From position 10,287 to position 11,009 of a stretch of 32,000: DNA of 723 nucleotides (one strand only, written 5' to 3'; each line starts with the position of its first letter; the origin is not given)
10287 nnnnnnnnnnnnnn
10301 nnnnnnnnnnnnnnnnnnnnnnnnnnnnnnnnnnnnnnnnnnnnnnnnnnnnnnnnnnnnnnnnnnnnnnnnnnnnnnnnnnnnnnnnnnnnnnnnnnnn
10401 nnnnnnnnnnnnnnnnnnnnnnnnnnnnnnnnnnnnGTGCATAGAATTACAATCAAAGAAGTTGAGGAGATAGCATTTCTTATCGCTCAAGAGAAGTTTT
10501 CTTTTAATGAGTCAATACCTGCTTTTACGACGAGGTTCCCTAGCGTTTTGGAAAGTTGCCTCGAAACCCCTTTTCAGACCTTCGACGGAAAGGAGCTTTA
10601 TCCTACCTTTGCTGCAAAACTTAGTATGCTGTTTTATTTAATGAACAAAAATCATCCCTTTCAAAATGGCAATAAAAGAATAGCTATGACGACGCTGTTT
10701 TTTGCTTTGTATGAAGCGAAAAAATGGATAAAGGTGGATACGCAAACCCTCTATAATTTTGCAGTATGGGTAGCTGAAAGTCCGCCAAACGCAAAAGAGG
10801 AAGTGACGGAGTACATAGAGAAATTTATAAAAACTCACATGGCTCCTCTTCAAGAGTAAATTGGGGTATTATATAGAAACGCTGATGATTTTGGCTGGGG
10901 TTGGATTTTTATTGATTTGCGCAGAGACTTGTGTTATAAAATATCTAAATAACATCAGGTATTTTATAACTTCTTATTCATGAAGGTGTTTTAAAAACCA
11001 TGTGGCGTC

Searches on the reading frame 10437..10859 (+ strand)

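Call 10: search_protein_families(library=pfam, proteins=[window:10437-10859:+], max_evalue=0.01)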
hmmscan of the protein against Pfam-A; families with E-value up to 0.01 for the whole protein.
window:10437-10859:+ (140 aa): 1 family
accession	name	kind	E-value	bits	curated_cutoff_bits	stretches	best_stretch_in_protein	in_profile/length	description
PF02661.23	Fic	-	1.9e-11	45.1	24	1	9-88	7-90/93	Fic/DOC family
